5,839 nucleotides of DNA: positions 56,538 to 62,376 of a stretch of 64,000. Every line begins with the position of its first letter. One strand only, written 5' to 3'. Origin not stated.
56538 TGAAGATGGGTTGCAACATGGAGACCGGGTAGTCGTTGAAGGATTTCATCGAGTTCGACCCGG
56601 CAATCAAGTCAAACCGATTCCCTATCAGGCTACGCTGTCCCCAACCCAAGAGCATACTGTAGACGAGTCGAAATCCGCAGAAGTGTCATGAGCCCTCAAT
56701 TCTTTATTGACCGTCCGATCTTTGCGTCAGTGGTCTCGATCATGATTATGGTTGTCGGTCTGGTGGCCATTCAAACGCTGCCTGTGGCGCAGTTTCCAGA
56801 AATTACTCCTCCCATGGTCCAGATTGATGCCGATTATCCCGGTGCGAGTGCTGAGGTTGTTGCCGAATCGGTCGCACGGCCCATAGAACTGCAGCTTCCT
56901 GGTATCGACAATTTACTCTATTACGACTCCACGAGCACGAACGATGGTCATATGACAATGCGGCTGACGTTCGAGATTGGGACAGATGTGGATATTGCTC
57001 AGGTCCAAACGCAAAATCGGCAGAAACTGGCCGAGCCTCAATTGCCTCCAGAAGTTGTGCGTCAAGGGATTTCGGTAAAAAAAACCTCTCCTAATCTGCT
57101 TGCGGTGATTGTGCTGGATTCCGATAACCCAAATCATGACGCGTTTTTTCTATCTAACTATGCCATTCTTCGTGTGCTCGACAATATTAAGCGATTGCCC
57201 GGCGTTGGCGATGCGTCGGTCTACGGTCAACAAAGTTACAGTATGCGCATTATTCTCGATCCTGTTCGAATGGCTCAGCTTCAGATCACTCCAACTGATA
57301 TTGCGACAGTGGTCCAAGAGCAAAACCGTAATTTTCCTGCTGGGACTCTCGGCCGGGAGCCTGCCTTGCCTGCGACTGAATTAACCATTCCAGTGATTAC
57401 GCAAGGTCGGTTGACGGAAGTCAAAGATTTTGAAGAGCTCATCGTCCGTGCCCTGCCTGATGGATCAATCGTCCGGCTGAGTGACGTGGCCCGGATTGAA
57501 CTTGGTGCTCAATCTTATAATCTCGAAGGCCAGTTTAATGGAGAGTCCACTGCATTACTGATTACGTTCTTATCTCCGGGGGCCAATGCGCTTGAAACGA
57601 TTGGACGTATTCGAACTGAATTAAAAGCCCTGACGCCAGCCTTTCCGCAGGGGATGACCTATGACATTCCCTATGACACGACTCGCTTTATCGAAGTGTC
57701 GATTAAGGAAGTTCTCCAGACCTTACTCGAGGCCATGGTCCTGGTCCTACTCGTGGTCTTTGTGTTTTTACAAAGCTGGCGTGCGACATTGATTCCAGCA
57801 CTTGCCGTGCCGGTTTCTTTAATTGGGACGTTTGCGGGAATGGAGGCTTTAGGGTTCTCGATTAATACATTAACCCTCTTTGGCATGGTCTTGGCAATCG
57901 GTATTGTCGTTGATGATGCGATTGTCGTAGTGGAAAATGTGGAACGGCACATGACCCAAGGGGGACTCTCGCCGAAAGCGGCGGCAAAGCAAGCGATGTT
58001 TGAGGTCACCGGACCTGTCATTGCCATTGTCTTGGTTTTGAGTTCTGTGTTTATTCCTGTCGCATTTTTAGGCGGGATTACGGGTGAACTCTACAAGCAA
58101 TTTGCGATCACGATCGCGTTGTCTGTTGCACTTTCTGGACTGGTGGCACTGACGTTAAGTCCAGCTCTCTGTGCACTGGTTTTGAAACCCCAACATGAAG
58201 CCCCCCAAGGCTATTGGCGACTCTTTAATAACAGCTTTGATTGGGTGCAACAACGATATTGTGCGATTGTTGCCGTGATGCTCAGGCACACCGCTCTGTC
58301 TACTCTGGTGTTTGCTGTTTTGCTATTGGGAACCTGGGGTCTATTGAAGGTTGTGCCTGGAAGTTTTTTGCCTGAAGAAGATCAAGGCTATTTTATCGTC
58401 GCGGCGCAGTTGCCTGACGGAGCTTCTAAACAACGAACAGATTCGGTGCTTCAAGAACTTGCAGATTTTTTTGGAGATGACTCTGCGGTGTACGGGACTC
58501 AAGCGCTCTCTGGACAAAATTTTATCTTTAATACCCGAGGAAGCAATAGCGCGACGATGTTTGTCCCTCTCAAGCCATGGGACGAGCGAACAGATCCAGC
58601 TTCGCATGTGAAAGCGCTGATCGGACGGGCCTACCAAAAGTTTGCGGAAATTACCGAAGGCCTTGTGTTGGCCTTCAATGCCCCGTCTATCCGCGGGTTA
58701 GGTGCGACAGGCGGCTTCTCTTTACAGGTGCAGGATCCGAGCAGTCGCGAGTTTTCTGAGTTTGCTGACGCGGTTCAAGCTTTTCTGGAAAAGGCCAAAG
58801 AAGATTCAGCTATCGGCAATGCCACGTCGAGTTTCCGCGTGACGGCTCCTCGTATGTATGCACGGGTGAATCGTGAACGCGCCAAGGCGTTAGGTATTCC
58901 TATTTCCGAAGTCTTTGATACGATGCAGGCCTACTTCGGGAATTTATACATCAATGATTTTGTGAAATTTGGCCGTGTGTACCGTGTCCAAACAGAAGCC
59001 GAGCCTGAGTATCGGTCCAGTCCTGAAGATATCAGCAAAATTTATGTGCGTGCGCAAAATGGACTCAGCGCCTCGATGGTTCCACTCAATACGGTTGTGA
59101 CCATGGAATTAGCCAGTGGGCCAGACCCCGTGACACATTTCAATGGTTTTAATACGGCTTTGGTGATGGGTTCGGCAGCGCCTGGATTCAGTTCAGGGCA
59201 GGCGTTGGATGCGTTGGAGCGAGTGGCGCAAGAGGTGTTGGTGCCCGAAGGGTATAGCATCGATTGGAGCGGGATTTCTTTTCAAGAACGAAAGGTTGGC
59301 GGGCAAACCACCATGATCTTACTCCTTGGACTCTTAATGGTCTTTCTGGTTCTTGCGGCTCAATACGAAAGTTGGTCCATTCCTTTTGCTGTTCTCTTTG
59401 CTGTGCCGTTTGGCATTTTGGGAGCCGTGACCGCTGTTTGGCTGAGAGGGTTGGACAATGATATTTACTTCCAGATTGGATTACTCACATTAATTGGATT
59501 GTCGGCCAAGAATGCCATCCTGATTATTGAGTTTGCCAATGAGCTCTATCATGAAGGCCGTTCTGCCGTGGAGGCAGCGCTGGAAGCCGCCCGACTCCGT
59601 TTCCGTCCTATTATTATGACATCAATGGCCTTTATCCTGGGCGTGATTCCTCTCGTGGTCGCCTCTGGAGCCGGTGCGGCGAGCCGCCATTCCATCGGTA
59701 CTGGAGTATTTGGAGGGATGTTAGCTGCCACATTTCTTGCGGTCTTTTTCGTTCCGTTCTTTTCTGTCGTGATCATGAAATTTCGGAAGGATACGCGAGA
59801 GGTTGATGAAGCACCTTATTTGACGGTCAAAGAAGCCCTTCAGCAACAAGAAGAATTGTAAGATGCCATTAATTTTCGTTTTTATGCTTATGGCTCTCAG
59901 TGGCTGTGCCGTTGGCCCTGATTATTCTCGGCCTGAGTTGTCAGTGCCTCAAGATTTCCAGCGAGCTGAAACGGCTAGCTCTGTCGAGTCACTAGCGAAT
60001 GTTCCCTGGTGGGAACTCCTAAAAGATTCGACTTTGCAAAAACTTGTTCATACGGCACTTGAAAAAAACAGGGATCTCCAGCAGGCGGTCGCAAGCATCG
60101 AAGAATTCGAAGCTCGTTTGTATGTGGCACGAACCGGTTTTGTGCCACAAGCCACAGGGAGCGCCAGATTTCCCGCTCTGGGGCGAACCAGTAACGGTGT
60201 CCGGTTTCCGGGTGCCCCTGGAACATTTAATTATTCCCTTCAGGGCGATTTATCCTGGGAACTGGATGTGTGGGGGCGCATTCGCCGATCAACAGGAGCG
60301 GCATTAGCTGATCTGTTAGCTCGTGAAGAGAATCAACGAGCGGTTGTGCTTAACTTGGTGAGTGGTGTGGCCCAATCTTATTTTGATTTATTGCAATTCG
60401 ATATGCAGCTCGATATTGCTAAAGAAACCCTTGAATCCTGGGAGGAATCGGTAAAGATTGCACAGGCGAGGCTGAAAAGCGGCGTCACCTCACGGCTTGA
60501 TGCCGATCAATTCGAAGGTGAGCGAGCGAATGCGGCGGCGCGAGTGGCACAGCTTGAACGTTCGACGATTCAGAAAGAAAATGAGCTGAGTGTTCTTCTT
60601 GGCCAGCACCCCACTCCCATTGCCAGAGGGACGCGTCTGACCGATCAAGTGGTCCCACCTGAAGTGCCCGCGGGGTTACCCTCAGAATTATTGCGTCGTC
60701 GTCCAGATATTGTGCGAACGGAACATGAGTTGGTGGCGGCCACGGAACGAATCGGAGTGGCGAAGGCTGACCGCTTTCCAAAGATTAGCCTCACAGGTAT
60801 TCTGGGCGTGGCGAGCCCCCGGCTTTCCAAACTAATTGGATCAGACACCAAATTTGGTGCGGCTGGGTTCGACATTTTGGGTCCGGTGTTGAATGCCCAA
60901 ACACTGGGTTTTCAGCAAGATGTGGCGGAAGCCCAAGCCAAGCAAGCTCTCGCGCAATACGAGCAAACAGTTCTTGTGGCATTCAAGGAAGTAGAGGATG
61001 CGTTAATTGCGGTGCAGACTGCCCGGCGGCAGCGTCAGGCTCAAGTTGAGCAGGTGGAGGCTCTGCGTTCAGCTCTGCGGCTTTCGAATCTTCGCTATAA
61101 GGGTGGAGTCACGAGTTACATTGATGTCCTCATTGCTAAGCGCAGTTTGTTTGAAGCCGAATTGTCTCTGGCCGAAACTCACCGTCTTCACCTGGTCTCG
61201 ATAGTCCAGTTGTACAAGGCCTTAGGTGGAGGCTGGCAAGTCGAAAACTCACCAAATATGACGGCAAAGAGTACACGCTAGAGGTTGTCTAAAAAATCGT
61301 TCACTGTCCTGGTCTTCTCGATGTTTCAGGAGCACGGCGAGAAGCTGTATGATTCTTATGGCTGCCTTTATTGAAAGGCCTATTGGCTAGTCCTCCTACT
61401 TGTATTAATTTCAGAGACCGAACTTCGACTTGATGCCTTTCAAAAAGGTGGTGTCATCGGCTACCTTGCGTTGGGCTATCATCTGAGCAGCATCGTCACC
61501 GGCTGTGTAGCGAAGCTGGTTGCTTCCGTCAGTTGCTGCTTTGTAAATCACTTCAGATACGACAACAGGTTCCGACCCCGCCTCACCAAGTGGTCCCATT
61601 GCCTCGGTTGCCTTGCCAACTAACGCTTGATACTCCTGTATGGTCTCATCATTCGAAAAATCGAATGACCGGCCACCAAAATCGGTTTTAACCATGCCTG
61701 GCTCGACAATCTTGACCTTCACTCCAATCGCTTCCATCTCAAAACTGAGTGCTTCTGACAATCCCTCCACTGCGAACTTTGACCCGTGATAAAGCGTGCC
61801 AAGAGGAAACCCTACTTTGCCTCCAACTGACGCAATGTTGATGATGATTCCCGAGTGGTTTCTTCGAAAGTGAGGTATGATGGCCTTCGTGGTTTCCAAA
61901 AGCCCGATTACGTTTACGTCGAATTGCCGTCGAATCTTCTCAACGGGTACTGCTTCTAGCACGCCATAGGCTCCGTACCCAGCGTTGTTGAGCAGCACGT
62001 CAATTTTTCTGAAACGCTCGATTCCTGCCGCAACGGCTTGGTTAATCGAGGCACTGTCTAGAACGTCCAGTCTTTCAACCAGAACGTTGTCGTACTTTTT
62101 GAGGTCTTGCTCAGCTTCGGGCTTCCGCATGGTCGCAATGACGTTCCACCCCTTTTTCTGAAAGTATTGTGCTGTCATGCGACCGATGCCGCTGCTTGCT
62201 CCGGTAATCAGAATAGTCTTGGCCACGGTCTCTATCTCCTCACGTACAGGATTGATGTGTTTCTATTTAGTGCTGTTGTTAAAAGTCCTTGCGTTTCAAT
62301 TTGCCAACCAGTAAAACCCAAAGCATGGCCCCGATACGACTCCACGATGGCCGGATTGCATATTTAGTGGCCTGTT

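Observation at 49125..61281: Self-contained sigma54 regulon: FhlA-like activator plus two operons sharing a duplicated ~50-bp enhancer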

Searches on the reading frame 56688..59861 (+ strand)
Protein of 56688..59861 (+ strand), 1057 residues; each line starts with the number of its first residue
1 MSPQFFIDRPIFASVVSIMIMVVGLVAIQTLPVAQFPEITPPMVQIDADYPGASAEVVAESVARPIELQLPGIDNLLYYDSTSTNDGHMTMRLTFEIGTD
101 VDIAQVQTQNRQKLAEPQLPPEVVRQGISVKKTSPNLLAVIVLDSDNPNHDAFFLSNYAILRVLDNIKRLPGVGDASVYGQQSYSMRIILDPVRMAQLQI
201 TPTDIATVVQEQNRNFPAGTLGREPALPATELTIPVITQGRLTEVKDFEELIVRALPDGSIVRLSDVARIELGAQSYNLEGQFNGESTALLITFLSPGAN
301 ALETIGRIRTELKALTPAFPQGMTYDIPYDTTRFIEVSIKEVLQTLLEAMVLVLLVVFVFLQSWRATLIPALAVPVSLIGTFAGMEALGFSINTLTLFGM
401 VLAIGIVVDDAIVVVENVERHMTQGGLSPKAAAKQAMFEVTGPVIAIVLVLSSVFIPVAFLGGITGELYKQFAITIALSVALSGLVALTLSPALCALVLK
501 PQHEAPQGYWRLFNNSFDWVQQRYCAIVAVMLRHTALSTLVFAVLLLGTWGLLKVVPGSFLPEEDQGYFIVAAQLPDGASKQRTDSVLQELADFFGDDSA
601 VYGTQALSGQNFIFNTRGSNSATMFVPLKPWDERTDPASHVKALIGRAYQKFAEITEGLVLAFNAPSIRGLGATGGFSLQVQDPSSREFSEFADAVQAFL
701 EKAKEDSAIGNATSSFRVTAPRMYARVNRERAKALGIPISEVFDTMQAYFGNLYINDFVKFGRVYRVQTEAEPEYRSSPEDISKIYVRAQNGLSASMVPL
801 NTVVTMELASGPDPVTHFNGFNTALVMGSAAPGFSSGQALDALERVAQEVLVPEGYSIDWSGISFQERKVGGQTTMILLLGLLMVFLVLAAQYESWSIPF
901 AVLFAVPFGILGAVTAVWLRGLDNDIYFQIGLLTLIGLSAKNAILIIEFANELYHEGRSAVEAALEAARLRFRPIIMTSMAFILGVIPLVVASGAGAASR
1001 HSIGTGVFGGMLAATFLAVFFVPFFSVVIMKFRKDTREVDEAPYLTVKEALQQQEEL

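Call 6: search_protein_families(library=ncbifam, proteins=[window:56688-59861:+], max_evalue=0.001)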
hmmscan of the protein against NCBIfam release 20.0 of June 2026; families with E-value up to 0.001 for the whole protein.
window:56688-59861:+ (1057 aa): 17 families
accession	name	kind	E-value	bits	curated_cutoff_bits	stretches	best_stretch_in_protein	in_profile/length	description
NF000282.2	RND_permease_1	subfamily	0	1379.2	1250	1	4-1030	2-1028/1029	multidrug efflux RND transporter permease subunit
TIGR00915.1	2A0602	subfamily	0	1289.1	940.35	1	4-1041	3-1040/1050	efflux RND transporter permease subunit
NF007131.0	PRK09577.1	equivalog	0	1029.1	1768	1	4-1035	3-1028/1045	multidrug efflux RND transporter permease subunit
NF007842.1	PRK10555.1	equivalog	0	1027.4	1854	1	4-1031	3-1028/1036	multidrug efflux RND transporter permease AcrD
NF011706.2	PRK15127.1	equivalog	0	1024.9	2150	1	3-1040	2-1041/1049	multidrug efflux RND transporter permease subunit AcrB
NF000037.1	RND_perm_OqxB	exception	4e-287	955.2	2200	1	4-1040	5-1045/1050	multidrug efflux RND transporter permease subunit OqxB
NF033617.1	RND_permease_2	subfamily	5.5e-263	875.4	1250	1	5-1024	3-1002/1009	multidrug efflux RND transporter permease subunit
NF007133.0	PRK09579.1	equivalog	7e-189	629.7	1763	1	5-1036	6-1009/1017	multidrug efflux RND transporter permease subunit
NF007905.0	PRK10614.1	equivalog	7.1e-156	520.6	1774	1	5-1037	6-1016/1025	multidrug efflux RND transporter permease subunit MdtC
NF007798.0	PRK10503.1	equivalog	1.5e-147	492.9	1584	1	4-1037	14-1030/1040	MdtB/MuxB family multidrug efflux RND transporter permease subunit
TIGR00914.1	2A0601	subfamily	5e-109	365.6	701.45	1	16-1039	19-1045/1051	CusA/CzcA family heavy metal efflux RND transporter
TIGR00916.1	2A0604s01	subfamily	5.3e-13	49.1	148.6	2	338-486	86-229/231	SecD/SecF family protein translocase subunit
TIGR00921.1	2A067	subfamily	3.8e-10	38.5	351.9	2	867-1037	187-355/733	hydrophobe/amphiphile efflux-3 (HAE3) family transporter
TIGR00833.1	actII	subfamily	1.4e-06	26.9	874.7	1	336-498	169-332/910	MMPL family RND transporter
NF009583.0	PRK13024.1-3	subfamily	2.2e-06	26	721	1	342-543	281-475/755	protein translocase subunit SecDF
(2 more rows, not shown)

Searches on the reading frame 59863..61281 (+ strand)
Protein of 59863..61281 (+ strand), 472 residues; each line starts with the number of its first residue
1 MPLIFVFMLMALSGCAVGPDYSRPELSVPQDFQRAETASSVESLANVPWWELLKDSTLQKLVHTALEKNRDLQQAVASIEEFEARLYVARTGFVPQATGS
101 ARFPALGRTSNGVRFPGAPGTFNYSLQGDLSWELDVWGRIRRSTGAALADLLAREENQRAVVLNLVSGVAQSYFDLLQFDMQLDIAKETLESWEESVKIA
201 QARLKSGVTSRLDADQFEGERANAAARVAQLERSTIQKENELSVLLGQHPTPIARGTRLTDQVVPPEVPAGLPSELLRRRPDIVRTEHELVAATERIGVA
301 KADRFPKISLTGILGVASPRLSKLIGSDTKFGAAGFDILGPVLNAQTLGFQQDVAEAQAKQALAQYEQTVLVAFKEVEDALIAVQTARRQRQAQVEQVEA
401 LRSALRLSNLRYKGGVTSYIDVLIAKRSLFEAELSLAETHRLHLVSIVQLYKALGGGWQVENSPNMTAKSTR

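Call 3: search_protein_families(library=pfam, proteins=[window:59863-61281:+], max_evalue=0.01)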
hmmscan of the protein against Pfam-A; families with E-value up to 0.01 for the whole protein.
window:59863-61281:+ (472 aa): 1 family
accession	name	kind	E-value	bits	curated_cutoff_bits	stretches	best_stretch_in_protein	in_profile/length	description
PF02321.23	OEP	-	8.5e-44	150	22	2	58-247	1-187/187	Outer membrane efflux protein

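Call 6: search_protein_families(library=ncbifam, proteins=[window:59863-61281:+], max_evalue=0.001)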
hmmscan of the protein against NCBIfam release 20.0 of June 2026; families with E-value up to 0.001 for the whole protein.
window:59863-61281:+ (472 aa): 10 families
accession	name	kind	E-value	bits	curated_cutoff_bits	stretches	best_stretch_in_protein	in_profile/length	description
TIGR01845.1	outer_NodT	subfamily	7.9e-114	381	210.05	1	7-457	2-460/460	efflux transporter outer membrane subunit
NF007347.1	PRK09837.1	subfamily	9.9e-76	255.5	598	1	6-459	9-460/461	Cu(I)/Ag(I) efflux RND transporter outer membrane protein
NF033143.1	efflux_OM_AdeK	equivalog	1.9e-65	221.5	900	1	25-469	34-473/480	multidrug efflux RND transporter AdeIJK outer membrane channel subunit AdeK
NF033142.1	efflux_OM_AdeC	exception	4.3e-58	197.1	975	1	28-458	37-462/465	multidrug efflux RND transporter AdeABC outer membrane channel subunit AdeC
NF007390.0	PRK09915.1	equivalog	2.6e-34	118.7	597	1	8-461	17-482/488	MdtP family multidrug efflux transporter outer membrane subunit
NF047721.1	ToxDrgExpTdeA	equivalog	9e-34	117.2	550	1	6-456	11-451/455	toxin/drug exporter TdeA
TIGR01844.1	type_I_sec_TolC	subfamily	8.5e-29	100.8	225.15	1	56-455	3-398/414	TolC family outer membrane protein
NF008524.1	PRK11459.1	equivalog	9e-27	94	650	1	8-459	15-477/478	multidrug resistance outer membrane protein MdtQ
NF052390.1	efflux_OMP_AbuO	equivalog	2.5e-12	46.3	700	1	165-455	140-431/447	multidrug efflux outer membrane protein AbuO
NF007002.0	PRK09465.1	equivalog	5.1e-06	25.3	495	1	58-455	26-424/460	outer membrane channel protein TolC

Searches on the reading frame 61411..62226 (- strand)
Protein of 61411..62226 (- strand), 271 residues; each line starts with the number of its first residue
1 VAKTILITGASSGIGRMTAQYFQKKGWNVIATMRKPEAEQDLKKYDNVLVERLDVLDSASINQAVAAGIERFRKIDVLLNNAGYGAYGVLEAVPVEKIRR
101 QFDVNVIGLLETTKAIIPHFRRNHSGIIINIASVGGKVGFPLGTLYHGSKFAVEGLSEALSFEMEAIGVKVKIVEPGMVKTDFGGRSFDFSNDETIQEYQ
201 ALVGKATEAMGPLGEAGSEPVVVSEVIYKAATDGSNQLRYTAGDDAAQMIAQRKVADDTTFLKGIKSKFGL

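Call 38: search_protein_families(library=pfam, proteins=[window:61411-62226:-], max_evalue=0.01)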
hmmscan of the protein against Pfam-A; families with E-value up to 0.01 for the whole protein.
window:61411-62226:- (271 aa): 8 families
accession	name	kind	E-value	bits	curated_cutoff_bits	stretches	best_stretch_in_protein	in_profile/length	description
PF00106.31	adh_short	-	3.3e-47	161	26.6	1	3-185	1-188/195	short chain dehydrogenase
PF13561.12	adh_short_C2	-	7.3e-35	121.1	27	1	9-205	1-202/236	Enoyl-(Acyl carrier protein) reductase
PF08659.16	KR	-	6.4e-07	29.9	22.6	1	4-158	2-161/180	KR domain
PF01370.27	Epimerase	-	2e-06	27.8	20.9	1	5-101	1-91/240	NAD dependent epimerase/dehydratase family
PF13460.12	NAD_binding_10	-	2.1e-05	24.9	27.2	1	9-66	1-59/184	NAD(P)H-binding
PF05368.20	NmrA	-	0.00011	22.4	27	1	2-66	2-68/298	NmrA-like family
PF08643.16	DUF1776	-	0.0014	18.6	25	0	18-177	20-197/294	Fungal family of unknown function (DUF1776)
PF04321.23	RmlD_sub_bind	-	0.0016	18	27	1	4-94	2-71/287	RmlD substrate binding domain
